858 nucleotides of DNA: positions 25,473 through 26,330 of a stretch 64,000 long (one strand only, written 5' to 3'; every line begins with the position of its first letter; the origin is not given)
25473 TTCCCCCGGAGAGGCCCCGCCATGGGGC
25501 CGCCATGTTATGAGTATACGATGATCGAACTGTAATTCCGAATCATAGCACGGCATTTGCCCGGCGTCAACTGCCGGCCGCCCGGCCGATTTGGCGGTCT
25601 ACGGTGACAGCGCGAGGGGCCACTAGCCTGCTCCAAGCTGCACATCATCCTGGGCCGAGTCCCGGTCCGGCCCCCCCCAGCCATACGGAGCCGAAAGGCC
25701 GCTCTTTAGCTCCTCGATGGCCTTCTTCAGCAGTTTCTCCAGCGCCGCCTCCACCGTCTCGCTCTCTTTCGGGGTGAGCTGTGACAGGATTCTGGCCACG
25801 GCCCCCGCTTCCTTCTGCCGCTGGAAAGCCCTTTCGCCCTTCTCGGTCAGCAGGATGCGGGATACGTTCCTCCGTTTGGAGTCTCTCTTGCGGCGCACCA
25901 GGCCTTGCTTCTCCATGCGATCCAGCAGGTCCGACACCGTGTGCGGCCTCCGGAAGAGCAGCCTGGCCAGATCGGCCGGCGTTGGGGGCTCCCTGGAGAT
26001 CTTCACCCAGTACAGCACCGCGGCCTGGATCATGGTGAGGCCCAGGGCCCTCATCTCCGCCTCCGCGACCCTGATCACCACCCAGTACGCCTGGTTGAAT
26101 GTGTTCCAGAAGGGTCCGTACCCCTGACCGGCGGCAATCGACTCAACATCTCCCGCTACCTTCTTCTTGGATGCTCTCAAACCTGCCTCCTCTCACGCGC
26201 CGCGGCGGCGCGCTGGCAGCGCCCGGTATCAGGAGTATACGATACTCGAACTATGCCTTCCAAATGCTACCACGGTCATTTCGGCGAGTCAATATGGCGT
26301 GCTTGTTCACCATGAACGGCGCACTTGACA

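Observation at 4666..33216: Six copies of a 19-bp palindromic box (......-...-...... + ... flank) mark promoters across ~30 kb: a candidate MarR operator defining one regulon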

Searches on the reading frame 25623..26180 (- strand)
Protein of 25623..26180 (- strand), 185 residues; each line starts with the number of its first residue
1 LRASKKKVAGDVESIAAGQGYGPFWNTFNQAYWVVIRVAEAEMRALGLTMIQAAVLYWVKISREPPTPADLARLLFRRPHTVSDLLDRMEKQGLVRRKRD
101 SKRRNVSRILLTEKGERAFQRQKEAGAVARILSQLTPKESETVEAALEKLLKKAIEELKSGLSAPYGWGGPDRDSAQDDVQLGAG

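Call 10: search_protein_families(library=pfam, proteins=[window:25623-26180:-])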
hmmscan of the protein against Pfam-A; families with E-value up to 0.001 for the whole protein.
window:25623-26180:- (185 aa): 7 families
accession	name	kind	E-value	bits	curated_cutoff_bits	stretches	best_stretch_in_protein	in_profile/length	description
PF12802.13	MarR_2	-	6.1e-12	46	27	1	46-101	1-56/61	MarR family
PF01047.28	MarR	-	1.4e-08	34.9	24.6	1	48-101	1-53/59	MarR family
PF13463.12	HTH_27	-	1e-06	29.4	22.2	1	48-115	1-68/68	Winged helix DNA-binding domain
PF01325.25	Fe_dep_repress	-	0.00025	21.6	26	1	59-99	16-56/60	Iron dependent repressor, N-terminal DNA binding domain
PF01726.22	LexA_DNA_bind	-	0.00044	20.4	23.7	0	47-102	3-63/65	LexA DNA binding domain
PF13545.12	HTH_Crp_2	-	0.00046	20.5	27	0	65-99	22-57/70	Crp-like helix-turn-helix domain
PF01978.25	TrmB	-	0.00084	19.6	25.6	0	44-102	2-59/68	Sugar-specific transcriptional regulator TrmB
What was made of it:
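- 25623..26180 (-): marR, 185 aa, TTG start behind GAGGAGG. It is the candidate repressor. Pfam MarR_2 scores 46 bits against a cut-off of 27, and MarR scores 34.9 against 24.6 (call 10).
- On MarR family of transcription factors (the protein at 25623-26180): MarR_2 scores 46 bits (cut-off 27), MarR 34.9 (24.6) and HTH_27 29.4 (22.2) (call 10).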

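Call 20: find_homologous_proteins(query=window:25623-26180:-)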
Query window:25623-26180:- (185 aa): 67 proteins with E <= 0.001 among 541 candidates.
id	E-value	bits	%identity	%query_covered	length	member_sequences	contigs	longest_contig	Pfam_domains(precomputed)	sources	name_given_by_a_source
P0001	1.7e-114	398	100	100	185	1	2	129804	PF01047.29,PF13463.13,PF12802.14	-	-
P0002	1.4e-88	313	80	96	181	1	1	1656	PF01047.29,PF13463.13,PF12802.14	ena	-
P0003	4.5e-85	302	83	90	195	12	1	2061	PF01047.29,PF13463.13,PF12802.14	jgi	jgi:DNA-binding MarR family transcriptional regulator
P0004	3.7e-84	299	77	97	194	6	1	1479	PF01047.29,PF13463.13,PF12802.14,PF01325.26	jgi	jgi:DNA-binding MarR family transcriptional regulator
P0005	2.2e-83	296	81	90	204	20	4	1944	PF01047.29,PF13463.13,PF12802.14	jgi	jgi:DNA-binding MarR family transcriptional regulator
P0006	2.5e-82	293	75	97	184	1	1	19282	PF01047.29,PF13463.13,PF12802.14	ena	-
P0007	3.1e-81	289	78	91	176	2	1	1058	PF01047.29,PF13463.13,PF12802.14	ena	-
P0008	1.4e-80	287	81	90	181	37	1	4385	PF01047.29,PF13463.13,PF12802.14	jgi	-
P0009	6.2e-79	282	72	97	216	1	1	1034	PF01047.29,PF13463.13,PF12802.14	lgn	-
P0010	6.8e-79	282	74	96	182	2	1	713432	PF01047.29,PF12802.14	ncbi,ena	-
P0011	1.7e-78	280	79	90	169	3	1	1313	PF01047.29,PF13463.13,PF12802.14,PF01325.26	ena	-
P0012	4.4e-78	279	76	91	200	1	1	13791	PF01047.29,PF13463.13,PF12802.14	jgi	jgi:DNA-binding MarR family transcriptional regulator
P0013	5.7e-78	279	83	84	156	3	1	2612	PF01047.29,PF13463.13,PF12802.14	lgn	-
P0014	6.4e-75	269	76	89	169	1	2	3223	PF01047.29,PF13463.13,PF12802.14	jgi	jgi:DNA-binding MarR family transcriptional regulator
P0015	8.6e-74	265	77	85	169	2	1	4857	PF01047.29,PF13463.13,PF12802.14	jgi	jgi:DNA-binding MarR family transcriptional regulator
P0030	6.8e-58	213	64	81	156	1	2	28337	PF01047.29,PF13463.13,PF12802.14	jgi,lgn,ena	-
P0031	7.3e-57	210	64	84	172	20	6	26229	PF01047.29,PF12802.14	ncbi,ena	-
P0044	2.9e-23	100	42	73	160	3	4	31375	PF12802.14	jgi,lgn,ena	jgi:DNA-binding MarR family transcriptional regulator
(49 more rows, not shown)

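Call 27: find_encoding_contigs(protein=P0001, flank=1000, max_places=3)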
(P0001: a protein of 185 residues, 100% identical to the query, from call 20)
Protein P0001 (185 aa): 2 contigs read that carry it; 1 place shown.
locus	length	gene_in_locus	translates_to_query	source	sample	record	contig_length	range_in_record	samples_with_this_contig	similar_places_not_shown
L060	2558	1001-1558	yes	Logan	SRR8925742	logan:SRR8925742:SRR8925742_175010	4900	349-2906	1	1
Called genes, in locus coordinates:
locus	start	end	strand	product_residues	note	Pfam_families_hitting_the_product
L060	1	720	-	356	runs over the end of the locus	?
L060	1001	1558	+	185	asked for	PF12802:MarR_2, PF01047:MarR, PF13463:HTH_27 (weak)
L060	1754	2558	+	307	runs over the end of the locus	PF00378:ECH_1, PF16113:ECH_2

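Call 28: find_encoding_contigs(protein=P0010, flank=10000, max_places=2)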
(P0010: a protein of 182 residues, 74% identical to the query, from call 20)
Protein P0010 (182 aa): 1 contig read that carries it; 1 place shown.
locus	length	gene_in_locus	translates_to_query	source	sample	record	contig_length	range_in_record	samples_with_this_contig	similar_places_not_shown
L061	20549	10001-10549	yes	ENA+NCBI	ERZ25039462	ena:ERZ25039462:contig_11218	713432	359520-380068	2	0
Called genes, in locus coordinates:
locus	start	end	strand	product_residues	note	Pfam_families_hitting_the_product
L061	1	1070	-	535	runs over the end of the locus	PF01642:MM_CoA_mutase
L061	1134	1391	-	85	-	-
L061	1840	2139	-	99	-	-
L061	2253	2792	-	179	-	PF01946:Thi4, PF07992:Pyr_redox_2 (weak), PF00890:FAD_binding_2 (weak), PF01266:DAO, PF01494:FAD_binding_3, PF03486:HI0933_like (weak), PF12831:FAD_oxidored, PF13450:NAD_binding_8, +2 more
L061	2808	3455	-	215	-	-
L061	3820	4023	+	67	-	-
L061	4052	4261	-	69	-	-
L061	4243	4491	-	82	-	PF07992:Pyr_redox_2 (weak), PF01266:DAO, PF12831:FAD_oxidored (weak), PF13450:NAD_binding_8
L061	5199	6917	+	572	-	PF00890:FAD_binding_2 (faint), PF01266:DAO (weak), PF01946:Thi4 (weak), PF13450:NAD_binding_8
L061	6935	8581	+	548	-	PF01494:FAD_binding_3 (weak), PF01946:Thi4, PF00890:FAD_binding_2 (weak), PF01266:DAO, PF01593:Amino_oxidase, PF12831:FAD_oxidored, PF13450:NAD_binding_8 (weak)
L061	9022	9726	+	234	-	PF01370:Epimerase, PF01073:3Beta_HSD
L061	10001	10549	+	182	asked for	PF01047:MarR (weak), PF12802:MarR_2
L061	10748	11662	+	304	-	PF00378:ECH_1, PF16113:ECH_2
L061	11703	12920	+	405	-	PF02515:CoA_transf_3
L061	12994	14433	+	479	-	PF08541:ACP_syn_III_C (faint), PF12172:zf-ChsH2 (faint), PF01796:OB_ChsH2_C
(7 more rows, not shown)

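Call 31: find_encoding_contigs(protein=P0030, flank=10000, max_places=2)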
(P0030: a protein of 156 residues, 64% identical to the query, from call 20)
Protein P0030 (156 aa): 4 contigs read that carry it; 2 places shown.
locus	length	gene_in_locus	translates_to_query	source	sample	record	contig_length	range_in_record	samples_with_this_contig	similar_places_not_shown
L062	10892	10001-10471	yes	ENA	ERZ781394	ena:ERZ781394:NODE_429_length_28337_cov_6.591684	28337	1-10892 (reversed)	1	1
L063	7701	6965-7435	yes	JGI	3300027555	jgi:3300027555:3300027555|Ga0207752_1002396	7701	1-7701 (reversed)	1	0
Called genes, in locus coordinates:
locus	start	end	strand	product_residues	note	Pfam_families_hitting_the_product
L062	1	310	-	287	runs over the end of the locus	PF01144:CoA_trans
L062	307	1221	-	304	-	PF01144:CoA_trans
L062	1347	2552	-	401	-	PF00108:Thiolase_N, PF02803:Thiolase_C (weak), PF22691:Thiolase_C_1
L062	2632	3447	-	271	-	PF02882:THF_DHG_CYH_C (faint), PF00106:adh_short, PF08659:KR (weak), PF13561:adh_short_C2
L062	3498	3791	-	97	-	-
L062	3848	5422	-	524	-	PF01266:DAO, PF01593:Amino_oxidase, PF01946:Thi4 (faint), PF07992:Pyr_redox_2 (faint), PF12831:FAD_oxidored (weak), PF13450:NAD_binding_8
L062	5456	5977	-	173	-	-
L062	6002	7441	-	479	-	PF01796:OB_ChsH2_C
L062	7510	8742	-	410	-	PF02515:CoA_transf_3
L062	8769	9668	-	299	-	PF00378:ECH_1, PF16113:ECH_2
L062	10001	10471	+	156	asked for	PF12802:MarR_2, PF01047:MarR (weak), PF13463:HTH_27 (weak)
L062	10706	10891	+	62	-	?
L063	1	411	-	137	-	?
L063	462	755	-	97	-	-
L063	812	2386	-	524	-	PF01266:DAO, PF01593:Amino_oxidase, PF01946:Thi4 (faint), PF07992:Pyr_redox_2 (faint), PF12831:FAD_oxidored (weak), PF13450:NAD_binding_8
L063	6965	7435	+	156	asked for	PF12802:MarR_2, PF01047:MarR (weak), PF13463:HTH_27 (weak)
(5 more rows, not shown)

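Call 32: find_encoding_contigs(protein=P0031, flank=10000, max_places=2)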
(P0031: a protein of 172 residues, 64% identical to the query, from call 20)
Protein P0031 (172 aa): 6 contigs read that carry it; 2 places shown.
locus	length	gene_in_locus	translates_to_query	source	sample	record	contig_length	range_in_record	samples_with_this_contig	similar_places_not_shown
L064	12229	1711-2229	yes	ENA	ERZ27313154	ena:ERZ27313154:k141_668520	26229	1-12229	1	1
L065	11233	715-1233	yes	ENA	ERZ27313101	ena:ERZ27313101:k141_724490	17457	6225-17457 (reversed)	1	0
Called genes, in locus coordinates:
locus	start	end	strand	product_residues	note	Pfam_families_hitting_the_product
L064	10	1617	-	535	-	PF01642:MM_CoA_mutase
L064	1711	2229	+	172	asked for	PF01047:MarR, PF12802:MarR_2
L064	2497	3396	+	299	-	PF00378:ECH_1, PF16113:ECH_2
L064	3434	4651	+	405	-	PF02515:CoA_transf_3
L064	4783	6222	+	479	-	PF08541:ACP_syn_III_C (faint), PF01796:OB_ChsH2_C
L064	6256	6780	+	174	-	-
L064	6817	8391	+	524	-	PF00890:FAD_binding_2 (faint), PF01266:DAO, PF01593:Amino_oxidase, PF01946:Thi4 (weak), PF05834:Lycopene_cycl (faint), PF07992:Pyr_redox_2 (faint), PF12831:FAD_oxidored (weak), PF13450:NAD_binding_8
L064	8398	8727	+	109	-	-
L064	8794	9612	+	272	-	PF00106:adh_short, PF08659:KR (weak), PF13561:adh_short_C2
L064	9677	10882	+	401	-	PF00108:Thiolase_N, PF02803:Thiolase_C, PF22691:Thiolase_C_1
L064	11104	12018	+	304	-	PF01144:CoA_trans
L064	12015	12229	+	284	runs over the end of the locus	PF01144:CoA_trans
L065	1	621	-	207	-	?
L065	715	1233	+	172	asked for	PF01047:MarR, PF12802:MarR_2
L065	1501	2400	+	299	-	PF00378:ECH_1, PF16113:ECH_2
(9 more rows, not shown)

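Call 33: find_encoding_contigs(protein=P0044, flank=10000, max_places=2)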
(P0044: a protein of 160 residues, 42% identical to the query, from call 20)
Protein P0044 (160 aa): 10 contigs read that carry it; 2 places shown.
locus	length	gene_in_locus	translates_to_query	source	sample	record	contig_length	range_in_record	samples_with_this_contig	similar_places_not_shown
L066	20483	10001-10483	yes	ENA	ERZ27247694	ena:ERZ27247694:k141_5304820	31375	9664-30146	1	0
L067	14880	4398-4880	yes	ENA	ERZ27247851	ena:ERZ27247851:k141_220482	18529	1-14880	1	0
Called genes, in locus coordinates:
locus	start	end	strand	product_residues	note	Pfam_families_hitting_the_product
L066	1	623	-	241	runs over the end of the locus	PF02182:SAD_SRA (weak), PF01844:HNH, PF14279:HNH_5 (weak)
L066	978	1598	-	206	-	PF19620:DUF6125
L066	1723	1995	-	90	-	PF05016:ParE_toxin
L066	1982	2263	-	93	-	-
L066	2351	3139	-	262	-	PF00106:adh_short, PF08659:KR, PF13561:adh_short_C2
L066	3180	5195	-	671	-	PF00724:Oxidored_FMN, PF13450:NAD_binding_8 (faint), PF00070:Pyr_redox (faint), PF01266:DAO (faint), PF03486:HI0933_like (faint), PF07992:Pyr_redox_2, PF12831:FAD_oxidored (weak)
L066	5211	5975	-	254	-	PF00378:ECH_1, PF16113:ECH_2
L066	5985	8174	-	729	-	PF00384:Molybdopterin, PF01568:Molydop_binding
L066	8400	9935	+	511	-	PF00501:AMP-binding, PF13193:AMP-binding_C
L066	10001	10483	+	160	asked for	PF12802:MarR_2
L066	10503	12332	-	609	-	PF02518:HATPase_c, PF13589:HATPase_c_3, PF01119:DNA_mis_repair, PF08676:MutL_C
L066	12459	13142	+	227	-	PF00174:Oxidored_molyb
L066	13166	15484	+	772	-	PF13484:Fer4_16 (faint), PF13534:Fer4_17 (faint), PF00037:Fer4 (faint), PF03063:Prismane, PF12838:Fer4_7 (weak), PF13183:Fer4_8, PF13187:Fer4_9, PF13237:Fer4_10 (weak), +2 more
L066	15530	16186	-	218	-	PF01936:NYN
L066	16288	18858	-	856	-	PF01624:MutS_I, PF05188:MutS_II, PF05192:MutS_III, PF05190:MutS_IV, PF00488:MutS_V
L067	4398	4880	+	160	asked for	PF12802:MarR_2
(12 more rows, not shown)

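Call 35: search_protein_families(library=ncbifam, proteins=[window:25623-26180:-], max_evalue=0.00001)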
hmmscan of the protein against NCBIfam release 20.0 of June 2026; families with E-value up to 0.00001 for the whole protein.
window:25623-26180:- (185 aa): 4 families
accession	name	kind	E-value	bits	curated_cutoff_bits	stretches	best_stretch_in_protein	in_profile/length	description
NF050133.1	TransRegFabT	equivalog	1.7e-08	34.8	200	1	65-159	43-138/138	fatty acid biosynthesis transcriptional regulator FabT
NF053777.1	Saro0803TransReg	equivalog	4.3e-07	29.7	200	1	31-149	18-137/140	Saro_0803 family transcriptional regulator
NF045593.1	bilirub_TF_BilQ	equivalog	1.4e-06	28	125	1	55-152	33-133/135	bilirubin utilization transcriptional regulator BilQ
NF052638.1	TransRegOhrRVib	equivalog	8.4e-06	25.6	200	1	35-152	22-138/141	transcriptional regulator OhrR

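Call 46: search_solved_structures(query=window:25623-26180:-, max_evalue=0.001, show_alignments=1)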
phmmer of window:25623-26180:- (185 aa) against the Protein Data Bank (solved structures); distinct sequences matched with E-value up to 0.001: 35.
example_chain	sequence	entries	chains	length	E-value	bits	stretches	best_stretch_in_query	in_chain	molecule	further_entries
5e1w_A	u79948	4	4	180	1.3e-10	44.5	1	25-150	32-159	Transcriptional regulator, MarR family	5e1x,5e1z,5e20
2rdp_A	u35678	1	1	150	1.8e-10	44.1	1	49-153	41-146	putative transcriptional regulator MarR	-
3f3x_A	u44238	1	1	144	9.3e-07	32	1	54-152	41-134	Transcriptional regulator, marR family, putative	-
3cjn_A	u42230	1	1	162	2e-06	30.9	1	19-152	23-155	Transcriptional regulator, MarR family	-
2fbh_A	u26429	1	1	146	3e-06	30.4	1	42-127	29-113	transcriptional regulator PA3341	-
3gfm_A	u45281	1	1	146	9.7e-06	28.7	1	30-158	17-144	146aa long hypothetical transcriptional regulator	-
2a61_A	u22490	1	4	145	1e-05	28.6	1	24-148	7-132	transcriptional regulator Tm0710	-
5hlh_A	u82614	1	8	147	1.2e-05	28.4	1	38-156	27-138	MarR family transcriptional regulator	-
5hlg_A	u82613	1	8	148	1.3e-05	28.3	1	38-156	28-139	MarR family transcriptional regulator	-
5hli_A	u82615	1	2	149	1.3e-05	28.3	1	38-156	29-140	MarR family transcriptional regulator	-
2eb7_A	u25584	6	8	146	1.7e-05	27.9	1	30-158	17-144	146aa long hypothetical transcriptional regulator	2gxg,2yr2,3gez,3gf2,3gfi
4hbl_A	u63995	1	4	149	2.1e-05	27.6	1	38-156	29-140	Transcriptional regulator, MarR family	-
1lj9_A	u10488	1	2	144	2.2e-05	27.6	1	39-119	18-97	transcriptional regulator SlyA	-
9u7b_A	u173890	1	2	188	2.4e-05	27.5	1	46-161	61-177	Possible transcriptional regulatory protein (Probably MarR-family)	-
1s3j_A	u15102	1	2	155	2.8e-05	27.2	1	43-153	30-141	YusO protein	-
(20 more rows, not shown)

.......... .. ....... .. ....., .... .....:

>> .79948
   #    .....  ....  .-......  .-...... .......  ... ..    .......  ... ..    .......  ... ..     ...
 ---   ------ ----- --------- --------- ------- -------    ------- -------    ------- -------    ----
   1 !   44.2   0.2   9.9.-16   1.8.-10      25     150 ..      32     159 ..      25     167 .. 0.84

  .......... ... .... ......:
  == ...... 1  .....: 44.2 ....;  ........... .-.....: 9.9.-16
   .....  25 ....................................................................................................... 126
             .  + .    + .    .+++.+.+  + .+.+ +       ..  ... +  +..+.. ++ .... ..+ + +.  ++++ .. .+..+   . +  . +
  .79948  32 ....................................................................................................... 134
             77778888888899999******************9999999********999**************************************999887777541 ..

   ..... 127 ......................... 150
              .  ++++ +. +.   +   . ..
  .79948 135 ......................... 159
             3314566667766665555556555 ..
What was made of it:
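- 25623..26180 (-): The best PDB match is 5e1w, a MarR-family protein (call 46).
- On MarR family of transcription factors (the protein at 25623-26180): 35 PDB MarR-family structures match at E ≤ 1e-3 (call 46).
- Closest known: MarR-family protein of PDB entry 5e1w. Same: It is the best PDB match, with E = 1.3e-10 over residues 25-150, and has a similar length with an N-terminal extension (call 46).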
